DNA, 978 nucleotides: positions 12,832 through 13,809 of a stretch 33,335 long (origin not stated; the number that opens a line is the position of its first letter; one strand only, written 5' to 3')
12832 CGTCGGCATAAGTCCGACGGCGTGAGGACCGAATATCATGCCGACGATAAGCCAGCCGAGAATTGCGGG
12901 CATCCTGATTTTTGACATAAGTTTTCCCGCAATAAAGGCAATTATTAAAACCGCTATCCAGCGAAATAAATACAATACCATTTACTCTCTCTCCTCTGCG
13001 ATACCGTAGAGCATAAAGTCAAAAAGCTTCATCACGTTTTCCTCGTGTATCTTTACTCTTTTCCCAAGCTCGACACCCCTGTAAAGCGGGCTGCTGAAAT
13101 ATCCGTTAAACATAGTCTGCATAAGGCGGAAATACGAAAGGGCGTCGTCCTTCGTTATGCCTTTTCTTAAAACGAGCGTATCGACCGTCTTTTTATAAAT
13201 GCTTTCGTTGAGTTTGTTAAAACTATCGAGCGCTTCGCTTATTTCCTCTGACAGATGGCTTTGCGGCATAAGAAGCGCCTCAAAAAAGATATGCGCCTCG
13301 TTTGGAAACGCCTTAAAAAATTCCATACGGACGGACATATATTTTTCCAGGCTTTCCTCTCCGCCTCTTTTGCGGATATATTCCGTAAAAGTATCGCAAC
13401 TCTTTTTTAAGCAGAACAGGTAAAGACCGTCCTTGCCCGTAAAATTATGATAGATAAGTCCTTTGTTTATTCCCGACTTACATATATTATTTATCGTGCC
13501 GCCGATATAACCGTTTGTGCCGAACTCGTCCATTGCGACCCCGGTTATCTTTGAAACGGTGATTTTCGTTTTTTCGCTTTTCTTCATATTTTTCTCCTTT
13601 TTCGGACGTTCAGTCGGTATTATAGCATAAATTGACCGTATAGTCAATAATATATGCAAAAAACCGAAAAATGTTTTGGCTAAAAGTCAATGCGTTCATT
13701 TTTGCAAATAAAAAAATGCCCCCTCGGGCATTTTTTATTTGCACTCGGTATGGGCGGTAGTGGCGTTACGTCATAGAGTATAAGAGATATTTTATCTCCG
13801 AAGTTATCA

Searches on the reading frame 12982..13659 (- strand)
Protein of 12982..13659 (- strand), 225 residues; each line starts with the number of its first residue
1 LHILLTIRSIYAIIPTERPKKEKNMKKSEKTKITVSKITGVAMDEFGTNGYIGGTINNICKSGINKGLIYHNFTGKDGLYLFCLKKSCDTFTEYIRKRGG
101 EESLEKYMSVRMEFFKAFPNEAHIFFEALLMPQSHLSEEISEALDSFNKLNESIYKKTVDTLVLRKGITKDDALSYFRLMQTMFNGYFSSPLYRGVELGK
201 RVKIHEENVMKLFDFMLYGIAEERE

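Call 8: search_protein_families(library=pfam, proteins=[window:12982-13659:-])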
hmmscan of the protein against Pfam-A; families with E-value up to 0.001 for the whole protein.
window:12982-13659:- (225 aa): 2 families
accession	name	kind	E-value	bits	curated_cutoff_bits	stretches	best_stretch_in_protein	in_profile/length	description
PF21256.2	TetR_C_5-like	-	8.3e-08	32.8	27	1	100-182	3-87/127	Tetracyclin repressor-like, C-terminal domain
PF00440.29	TetR_N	-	3.9e-06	27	24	1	39-80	2-44/47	Bacterial regulatory proteins, tetR family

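Call 18: find_homologous_proteins(query=window:12985-13587:-, max_evalue=1e-20)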
Query seq(201 aa) (201 aa): 429 proteins with E <= 1e-20 among 505 candidates; the best 120 are listed.
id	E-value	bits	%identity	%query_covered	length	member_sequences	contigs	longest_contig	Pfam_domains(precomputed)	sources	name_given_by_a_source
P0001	8.9e-127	438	99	100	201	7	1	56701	PF00440.30,PF21256.3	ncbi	ncbi:MAG: TetR/AcrR family transcriptional regulator [Eubacteriales bacterium]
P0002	1.2e-87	311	71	99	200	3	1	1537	PF00440.30,PF21256.3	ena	-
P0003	9.4e-86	304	69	99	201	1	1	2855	PF00440.30,PF21256.3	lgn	-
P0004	1.4e-82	294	68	99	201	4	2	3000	PF00440.30,PF21256.3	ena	-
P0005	1.8e-82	294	67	99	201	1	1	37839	PF00440.30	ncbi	ncbi:MAG: TetR/AcrR family transcriptional regulator [Bacteroides sp.]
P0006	4.0e-82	293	65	99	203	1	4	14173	PF00440.30,PF21256.3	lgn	-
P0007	6.4e-82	292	68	99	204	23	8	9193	PF00440.30,PF21256.3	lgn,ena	-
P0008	1.8e-81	290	65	98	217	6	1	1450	PF00440.30,PF21256.3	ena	-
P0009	4.9e-81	289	66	99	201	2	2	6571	PF00440.30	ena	-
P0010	1.4e-80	288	65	99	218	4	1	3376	PF00440.30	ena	-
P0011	1.7e-80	287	64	99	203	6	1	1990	PF00440.30,PF21256.3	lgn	-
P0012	1.9e-80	287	66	99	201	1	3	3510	PF00440.30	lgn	-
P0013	2.8e-80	287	66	99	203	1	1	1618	PF00440.30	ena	-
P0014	3.0e-80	286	64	100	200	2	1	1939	PF00440.30,PF21256.3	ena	-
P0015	6.9e-80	285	64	99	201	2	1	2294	PF00440.30,PF21256.3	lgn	-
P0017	1.0e-79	285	66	99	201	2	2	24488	PF00440.30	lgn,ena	-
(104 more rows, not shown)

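Call 19: find_encoding_contigs(protein=P0001, flank=10000, max_places=10)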
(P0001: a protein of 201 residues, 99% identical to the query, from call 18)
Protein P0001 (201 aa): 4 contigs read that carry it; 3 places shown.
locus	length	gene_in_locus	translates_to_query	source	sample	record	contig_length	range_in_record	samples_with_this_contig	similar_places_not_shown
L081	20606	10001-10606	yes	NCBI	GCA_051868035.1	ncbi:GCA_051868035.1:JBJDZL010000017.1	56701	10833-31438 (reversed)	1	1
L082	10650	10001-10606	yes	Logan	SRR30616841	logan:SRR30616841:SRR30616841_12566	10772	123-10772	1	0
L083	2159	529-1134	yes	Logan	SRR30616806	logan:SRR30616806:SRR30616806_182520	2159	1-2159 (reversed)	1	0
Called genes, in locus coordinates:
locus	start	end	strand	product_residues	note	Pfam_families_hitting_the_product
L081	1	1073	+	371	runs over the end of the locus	PF01041:DegT_DnrJ_EryC1, PF01212:Beta_elim_lyase (weak)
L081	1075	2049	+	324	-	PF00535:Glycos_transf_2, PF13641:Glyco_tranf_2_3 (weak)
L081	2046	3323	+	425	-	PF02655:ATP-grasp_3, PF13535:ATP-grasp_4 (faint), PF15632:ATPgrasp_Ter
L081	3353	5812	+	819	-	PF00535:Glycos_transf_2, PF13641:Glyco_tranf_2_3, PF04464:Glyphos_transf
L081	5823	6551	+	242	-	PF01128:IspD, PF12804:NTP_transf_3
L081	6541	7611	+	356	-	PF01370:Epimerase, PF01073:3Beta_HSD, PF07993:NAD_binding_4, PF16363:GDP_Man_Dehyd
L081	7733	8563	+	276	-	PF14393:DUF4422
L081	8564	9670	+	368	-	PF13450:NAD_binding_8, PF01593:Amino_oxidase, PF03275:GLF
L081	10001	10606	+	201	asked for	PF00440:TetR_N (weak), PF21256:TetR_C_5-like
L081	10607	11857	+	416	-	PF00999:Na_H_Exchanger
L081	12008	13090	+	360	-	PF01820:Dala_Dala_lig_N, PF02655:ATP-grasp_3 (faint), PF02222:ATP-grasp, PF02786:CPSase_L_D2, PF07478:Dala_Dala_lig_C, PF13535:ATP-grasp_4 (faint)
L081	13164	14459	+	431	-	PF08245:Mur_ligase_M, PF02875:Mur_ligase_C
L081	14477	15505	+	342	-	PF05343:Peptidase_M42, PF01546:Peptidase_M20 (weak), PF02127:Peptidase_M18 (faint)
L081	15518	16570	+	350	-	PF05343:Peptidase_M42, PF01546:Peptidase_M20 (weak), PF04389:Peptidase_M28 (weak)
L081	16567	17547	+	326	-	PF05343:Peptidase_M42, PF01546:Peptidase_M20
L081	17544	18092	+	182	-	-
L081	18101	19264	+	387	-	PF00266:Aminotran_5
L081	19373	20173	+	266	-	PF00106:adh_short, PF01370:Epimerase (weak), PF08659:KR, PF13561:adh_short_C2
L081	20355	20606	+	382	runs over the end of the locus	PF00465:Fe-ADH, PF13685:Fe-ADH_2, PF25137:ADH_Fe_C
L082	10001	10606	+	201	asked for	PF00440:TetR_N (weak), PF21256:TetR_C_5-like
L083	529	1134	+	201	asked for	PF00440:TetR_N (weak), PF21256:TetR_C_5-like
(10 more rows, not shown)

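Call 20: list_cluster_members(proteins=[P0001])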
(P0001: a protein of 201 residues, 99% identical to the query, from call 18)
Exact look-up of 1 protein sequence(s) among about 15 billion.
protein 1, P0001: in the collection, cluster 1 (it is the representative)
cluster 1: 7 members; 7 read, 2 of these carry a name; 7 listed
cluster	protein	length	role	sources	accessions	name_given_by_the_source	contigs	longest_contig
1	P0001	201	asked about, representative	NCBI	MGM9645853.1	MAG: TetR/AcrR family transcriptional regulator [Eubacteriales bacterium]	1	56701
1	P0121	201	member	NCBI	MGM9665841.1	MAG: TetR/AcrR family transcriptional regulator [Eubacteriales bacterium]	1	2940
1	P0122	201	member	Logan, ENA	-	-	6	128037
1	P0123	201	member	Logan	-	-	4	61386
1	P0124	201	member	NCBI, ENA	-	-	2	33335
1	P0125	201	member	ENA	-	-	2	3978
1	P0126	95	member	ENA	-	-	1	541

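Call 22: find_encoding_contigs(protein=P0122, flank=10000, max_places=10)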
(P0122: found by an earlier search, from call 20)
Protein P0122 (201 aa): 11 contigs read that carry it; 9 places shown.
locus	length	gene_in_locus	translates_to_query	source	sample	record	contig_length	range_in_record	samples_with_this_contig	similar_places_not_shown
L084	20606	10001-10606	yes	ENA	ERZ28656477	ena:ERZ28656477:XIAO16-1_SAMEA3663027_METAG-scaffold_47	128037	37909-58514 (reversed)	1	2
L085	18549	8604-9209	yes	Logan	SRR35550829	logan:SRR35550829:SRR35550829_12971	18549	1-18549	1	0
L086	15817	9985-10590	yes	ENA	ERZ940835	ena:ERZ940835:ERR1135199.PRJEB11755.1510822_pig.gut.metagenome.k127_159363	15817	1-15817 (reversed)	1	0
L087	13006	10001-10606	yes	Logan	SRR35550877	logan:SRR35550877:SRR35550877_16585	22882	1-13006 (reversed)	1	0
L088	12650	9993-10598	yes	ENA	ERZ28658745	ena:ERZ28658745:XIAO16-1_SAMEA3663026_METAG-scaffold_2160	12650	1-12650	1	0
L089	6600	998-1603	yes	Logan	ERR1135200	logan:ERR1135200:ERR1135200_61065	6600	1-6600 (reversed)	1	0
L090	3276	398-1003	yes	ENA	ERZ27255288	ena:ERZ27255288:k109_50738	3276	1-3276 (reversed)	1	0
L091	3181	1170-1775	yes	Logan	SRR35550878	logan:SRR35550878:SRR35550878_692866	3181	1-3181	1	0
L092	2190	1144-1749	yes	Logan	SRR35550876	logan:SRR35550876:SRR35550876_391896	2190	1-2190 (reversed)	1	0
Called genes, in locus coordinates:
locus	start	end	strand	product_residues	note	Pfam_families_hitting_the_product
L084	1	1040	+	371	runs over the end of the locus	PF01041:DegT_DnrJ_EryC1, PF01212:Beta_elim_lyase (faint)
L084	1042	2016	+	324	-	PF00535:Glycos_transf_2, PF13641:Glyco_tranf_2_3 (weak)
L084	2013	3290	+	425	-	PF02655:ATP-grasp_3, PF13535:ATP-grasp_4 (weak), PF15632:ATPgrasp_Ter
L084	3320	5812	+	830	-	PF00535:Glycos_transf_2, PF13641:Glyco_tranf_2_3, PF04464:Glyphos_transf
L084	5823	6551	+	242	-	PF01128:IspD, PF12804:NTP_transf_3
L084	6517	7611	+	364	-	PF01073:3Beta_HSD, PF01370:Epimerase, PF07993:NAD_binding_4 (faint), PF16363:GDP_Man_Dehyd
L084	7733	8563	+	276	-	PF14393:DUF4422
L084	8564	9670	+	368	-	PF13450:NAD_binding_8, PF01593:Amino_oxidase, PF03275:GLF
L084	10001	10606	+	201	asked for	PF00440:TetR_N (weak), PF21256:TetR_C_5-like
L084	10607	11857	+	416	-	PF00999:Na_H_Exchanger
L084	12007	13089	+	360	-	PF01820:Dala_Dala_lig_N, PF02222:ATP-grasp, PF02786:CPSase_L_D2, PF07478:Dala_Dala_lig_C, PF13535:ATP-grasp_4 (faint)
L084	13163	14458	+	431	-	PF08245:Mur_ligase_M, PF02875:Mur_ligase_C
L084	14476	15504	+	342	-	PF05343:Peptidase_M42, PF01546:Peptidase_M20 (weak), PF02127:Peptidase_M18 (faint)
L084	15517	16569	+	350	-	PF05343:Peptidase_M42, PF01546:Peptidase_M20 (weak), PF04389:Peptidase_M28 (weak)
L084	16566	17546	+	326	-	PF05343:Peptidase_M42, PF01546:Peptidase_M20 (weak)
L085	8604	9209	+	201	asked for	PF00440:TetR_N (weak), PF21256:TetR_C_5-like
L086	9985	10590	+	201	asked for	PF00440:TetR_N (weak), PF21256:TetR_C_5-like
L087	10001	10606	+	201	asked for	PF00440:TetR_N (weak), PF21256:TetR_C_5-like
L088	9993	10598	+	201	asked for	PF00440:TetR_N (weak), PF21256:TetR_C_5-like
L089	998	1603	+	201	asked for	PF00440:TetR_N (weak), PF21256:TetR_C_5-like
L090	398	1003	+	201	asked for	PF00440:TetR_N (weak), PF21256:TetR_C_5-like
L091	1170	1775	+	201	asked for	PF00440:TetR_N (weak), PF21256:TetR_C_5-like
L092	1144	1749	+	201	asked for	PF00440:TetR_N (weak), PF21256:TetR_C_5-like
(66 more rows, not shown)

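Call 23: find_encoding_contigs(protein=P0123, flank=10000, max_places=10)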
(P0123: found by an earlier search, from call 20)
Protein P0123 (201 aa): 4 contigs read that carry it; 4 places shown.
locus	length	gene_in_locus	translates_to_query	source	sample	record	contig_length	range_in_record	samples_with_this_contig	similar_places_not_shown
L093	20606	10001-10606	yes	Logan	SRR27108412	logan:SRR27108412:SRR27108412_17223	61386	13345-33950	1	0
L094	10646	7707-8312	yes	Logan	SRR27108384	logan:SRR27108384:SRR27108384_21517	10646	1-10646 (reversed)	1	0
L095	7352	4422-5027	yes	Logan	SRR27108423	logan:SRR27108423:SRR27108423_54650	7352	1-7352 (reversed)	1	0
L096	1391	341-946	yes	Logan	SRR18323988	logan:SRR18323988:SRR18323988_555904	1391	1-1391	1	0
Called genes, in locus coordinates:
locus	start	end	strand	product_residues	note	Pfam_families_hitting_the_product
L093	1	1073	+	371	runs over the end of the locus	PF01041:DegT_DnrJ_EryC1, PF01212:Beta_elim_lyase (faint)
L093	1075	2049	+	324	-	PF00535:Glycos_transf_2, PF13641:Glyco_tranf_2_3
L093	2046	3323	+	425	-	PF02655:ATP-grasp_3, PF13535:ATP-grasp_4 (weak), PF15632:ATPgrasp_Ter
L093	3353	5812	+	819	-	PF00535:Glycos_transf_2, PF13641:Glyco_tranf_2_3, PF04464:Glyphos_transf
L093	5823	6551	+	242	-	PF01128:IspD, PF12804:NTP_transf_3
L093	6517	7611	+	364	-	PF01073:3Beta_HSD, PF01370:Epimerase, PF16363:GDP_Man_Dehyd, PF07993:NAD_binding_4 (weak)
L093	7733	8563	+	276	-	PF14393:DUF4422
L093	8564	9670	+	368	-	PF13450:NAD_binding_8, PF01593:Amino_oxidase, PF03275:GLF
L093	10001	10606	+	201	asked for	PF00440:TetR_N (weak), PF21256:TetR_C_5-like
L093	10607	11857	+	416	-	PF00999:Na_H_Exchanger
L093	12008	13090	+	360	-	PF01820:Dala_Dala_lig_N, PF02222:ATP-grasp, PF02786:CPSase_L_D2, PF07478:Dala_Dala_lig_C, PF13535:ATP-grasp_4 (faint)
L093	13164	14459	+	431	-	PF08245:Mur_ligase_M, PF02875:Mur_ligase_C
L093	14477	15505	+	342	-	PF05343:Peptidase_M42, PF01546:Peptidase_M20 (weak), PF02127:Peptidase_M18 (faint)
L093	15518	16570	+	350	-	PF05343:Peptidase_M42, PF01546:Peptidase_M20 (weak), PF04389:Peptidase_M28 (weak)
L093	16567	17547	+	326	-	PF05343:Peptidase_M42, PF01546:Peptidase_M20 (weak)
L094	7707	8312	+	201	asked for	PF00440:TetR_N (weak), PF21256:TetR_C_5-like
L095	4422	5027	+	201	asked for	PF00440:TetR_N (weak), PF21256:TetR_C_5-like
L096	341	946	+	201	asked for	PF00440:TetR_N (weak), PF21256:TetR_C_5-like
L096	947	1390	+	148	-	?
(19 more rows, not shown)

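Call 24: find_encoding_contigs(protein=P0005, flank=10000, max_places=4)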
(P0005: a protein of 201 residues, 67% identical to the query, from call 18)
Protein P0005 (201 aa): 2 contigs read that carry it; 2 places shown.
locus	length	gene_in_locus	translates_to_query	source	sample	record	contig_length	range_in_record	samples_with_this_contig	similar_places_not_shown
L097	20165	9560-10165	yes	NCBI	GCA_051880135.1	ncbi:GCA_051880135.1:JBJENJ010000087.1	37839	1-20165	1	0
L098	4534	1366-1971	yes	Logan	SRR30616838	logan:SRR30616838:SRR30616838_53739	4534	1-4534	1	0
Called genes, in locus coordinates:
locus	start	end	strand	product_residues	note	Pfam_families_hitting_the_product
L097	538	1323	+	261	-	-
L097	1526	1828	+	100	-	PF00700:Flagellin_C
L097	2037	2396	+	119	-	-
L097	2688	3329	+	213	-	PF00440:TetR_N, PF14278:TetR_C_8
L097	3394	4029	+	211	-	-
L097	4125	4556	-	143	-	-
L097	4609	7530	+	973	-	PF13374:TPR_10, PF13424:TPR_12, PF13374:TPR_10, PF13424:TPR_12, PF13374:TPR_10, PF13424:TPR_12, PF13374:TPR_10, PF13424:TPR_12, +15 more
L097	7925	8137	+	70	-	-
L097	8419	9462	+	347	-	PF01381:HTH_3, PF12844:HTH_19, PF13443:HTH_26 (weak), PF13560:HTH_31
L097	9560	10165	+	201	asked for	PF00440:TetR_N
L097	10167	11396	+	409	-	PF00999:Na_H_Exchanger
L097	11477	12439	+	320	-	PF12146:Hydrolase_4, PF00561:Abhydrolase_1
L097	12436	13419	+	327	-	PF06144:DNA_pol3_delta, PF21694:DNA_pol3_delta_C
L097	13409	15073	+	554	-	PF00553:CBM_2, PF00150:Cellulase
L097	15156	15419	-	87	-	PF01649:Ribosomal_S20p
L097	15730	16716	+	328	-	PF03418:Peptidase_A25, PF06866:DUF1256 (weak), PF03418:Peptidase_A25 (weak)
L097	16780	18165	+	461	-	PF07454:SpoIIP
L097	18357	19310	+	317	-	-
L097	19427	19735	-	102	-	PF07561:DUF1540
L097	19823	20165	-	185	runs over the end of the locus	PF10502:Peptidase_S26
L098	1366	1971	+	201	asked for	PF00440:TetR_N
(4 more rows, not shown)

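Call 25: find_encoding_contigs(protein=P0007, flank=10000, max_places=6)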
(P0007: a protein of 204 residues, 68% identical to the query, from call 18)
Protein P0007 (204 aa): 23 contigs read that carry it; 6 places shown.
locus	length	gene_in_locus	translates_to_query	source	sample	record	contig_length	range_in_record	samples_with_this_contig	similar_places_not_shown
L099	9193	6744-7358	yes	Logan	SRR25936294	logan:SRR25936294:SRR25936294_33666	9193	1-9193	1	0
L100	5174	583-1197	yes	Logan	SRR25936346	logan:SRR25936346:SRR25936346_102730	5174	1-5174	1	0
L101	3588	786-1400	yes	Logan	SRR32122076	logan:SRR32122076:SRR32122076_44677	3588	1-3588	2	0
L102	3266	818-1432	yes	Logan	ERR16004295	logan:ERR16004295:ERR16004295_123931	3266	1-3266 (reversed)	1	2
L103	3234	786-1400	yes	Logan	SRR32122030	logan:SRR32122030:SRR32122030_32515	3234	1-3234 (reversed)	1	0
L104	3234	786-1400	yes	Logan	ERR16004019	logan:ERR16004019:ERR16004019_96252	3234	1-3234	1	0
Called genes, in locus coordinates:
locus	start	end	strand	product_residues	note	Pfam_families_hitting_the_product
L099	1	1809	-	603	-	?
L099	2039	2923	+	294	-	PF02311:AraC_binding, PF00165:HTH_AraC, PF12833:HTH_18, PF00165:HTH_AraC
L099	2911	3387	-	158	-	PF01569:PAP2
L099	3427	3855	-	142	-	-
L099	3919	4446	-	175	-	PF00440:TetR_N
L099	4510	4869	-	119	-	PF03862:SpoVAC_SpoVAEB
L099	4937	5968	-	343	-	PF07451:SpoVAD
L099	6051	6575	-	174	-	PF00156:Pribosyltran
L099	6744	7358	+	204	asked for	PF00440:TetR_N, PF21256:TetR_C_5-like (weak)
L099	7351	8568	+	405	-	PF00999:Na_H_Exchanger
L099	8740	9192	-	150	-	?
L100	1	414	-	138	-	?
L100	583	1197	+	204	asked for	PF00440:TetR_N, PF21256:TetR_C_5-like (weak)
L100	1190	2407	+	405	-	PF00999:Na_H_Exchanger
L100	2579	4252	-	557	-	PF00583:Acetyltransf_1 (weak), PF13508:Acetyltransf_7 (weak), PF03193:RsgA_GTPase, PF00005:ABC_tran (weak)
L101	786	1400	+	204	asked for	PF00440:TetR_N, PF21256:TetR_C_5-like (weak)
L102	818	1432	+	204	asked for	PF00440:TetR_N, PF21256:TetR_C_5-like (weak)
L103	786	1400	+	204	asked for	PF00440:TetR_N, PF21256:TetR_C_5-like (weak)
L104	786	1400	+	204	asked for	PF00440:TetR_N, PF21256:TetR_C_5-like (weak)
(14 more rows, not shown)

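Call 26: find_encoding_contigs(protein=P0017, flank=10000, max_places=4)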
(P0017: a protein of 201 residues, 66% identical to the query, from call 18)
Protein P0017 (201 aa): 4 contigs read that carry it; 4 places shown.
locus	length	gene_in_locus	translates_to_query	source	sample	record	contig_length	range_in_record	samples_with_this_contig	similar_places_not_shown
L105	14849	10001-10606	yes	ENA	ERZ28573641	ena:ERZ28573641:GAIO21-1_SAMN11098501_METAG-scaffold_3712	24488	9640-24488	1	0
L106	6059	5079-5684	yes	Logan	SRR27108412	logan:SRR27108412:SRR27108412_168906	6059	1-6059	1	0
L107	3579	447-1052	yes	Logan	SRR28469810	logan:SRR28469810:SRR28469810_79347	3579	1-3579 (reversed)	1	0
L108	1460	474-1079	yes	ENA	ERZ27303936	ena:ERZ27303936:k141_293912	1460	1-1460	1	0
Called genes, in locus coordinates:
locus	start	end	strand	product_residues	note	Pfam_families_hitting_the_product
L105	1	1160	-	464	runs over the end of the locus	-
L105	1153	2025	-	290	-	PF19293:CdaA_N, PF02457:DAC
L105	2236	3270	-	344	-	-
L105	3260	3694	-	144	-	-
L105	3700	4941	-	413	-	PF13200:DUF4015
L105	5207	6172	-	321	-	PF00953:Glycos_transf_4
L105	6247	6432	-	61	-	-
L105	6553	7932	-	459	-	PF08668:HDOD (weak), PF13487:HD_5, PF01966:HD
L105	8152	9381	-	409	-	PF00753:Lactamase_B (weak), PF19583:ODP, PF12724:Flavodoxin_5 (weak)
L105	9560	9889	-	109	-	-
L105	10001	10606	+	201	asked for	PF00440:TetR_N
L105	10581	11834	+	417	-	PF00999:Na_H_Exchanger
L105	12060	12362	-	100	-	-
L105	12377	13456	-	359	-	PF00154:RecA_N, PF06745:ATPase (weak), PF08423:Rad51 (weak), PF21096:RecA_C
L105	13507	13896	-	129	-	-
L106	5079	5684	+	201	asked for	PF00440:TetR_N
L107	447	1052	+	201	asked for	PF00440:TetR_N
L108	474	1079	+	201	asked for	PF00440:TetR_N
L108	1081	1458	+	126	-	?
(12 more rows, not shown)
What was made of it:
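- Tried and rejected: TetR homologues at 60-71% identity (L097-L108) lie in unrelated contexts and told me nothing about the empty site (calls 24-26).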

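Call 35: find_encoding_contigs(protein=P0121, flank=10000, max_places=6)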
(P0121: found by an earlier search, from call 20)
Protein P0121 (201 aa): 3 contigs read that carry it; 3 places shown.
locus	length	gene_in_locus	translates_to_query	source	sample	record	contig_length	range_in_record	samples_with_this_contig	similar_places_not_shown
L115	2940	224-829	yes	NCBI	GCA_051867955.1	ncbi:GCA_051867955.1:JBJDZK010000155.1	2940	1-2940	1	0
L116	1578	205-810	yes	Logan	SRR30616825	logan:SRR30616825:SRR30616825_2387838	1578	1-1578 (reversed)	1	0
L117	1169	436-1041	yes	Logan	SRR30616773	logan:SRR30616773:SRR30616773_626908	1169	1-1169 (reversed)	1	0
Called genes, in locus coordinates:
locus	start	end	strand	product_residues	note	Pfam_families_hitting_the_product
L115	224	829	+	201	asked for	PF00440:TetR_N (weak), PF21256:TetR_C_5-like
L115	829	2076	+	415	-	PF00999:Na_H_Exchanger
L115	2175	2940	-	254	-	?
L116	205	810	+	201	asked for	PF00440:TetR_N (weak), PF21256:TetR_C_5-like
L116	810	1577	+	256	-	?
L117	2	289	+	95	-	?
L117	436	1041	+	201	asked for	PF00440:TetR_N (weak), PF21256:TetR_C_5-like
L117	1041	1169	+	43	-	?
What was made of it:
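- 11731..13587 (-): tetR (12982-13587, 201 aa) and a Na+/H+-exchanger family antiporter (11731-12981). This is the native neighbour on the far side of the insertion. The TetR homologue P0001 is 99% identical, and the gene order matches L081-L096 and L115 (calls 18, 19, 22, 23, 35).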

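Call 50: search_protein_families(library=pfam, proteins=[L115:2175-2939:-])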
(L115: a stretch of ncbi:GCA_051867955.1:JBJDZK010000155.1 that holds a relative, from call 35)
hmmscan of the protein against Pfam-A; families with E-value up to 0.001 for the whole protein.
L115:2175-2939:- (254 aa): 0 families
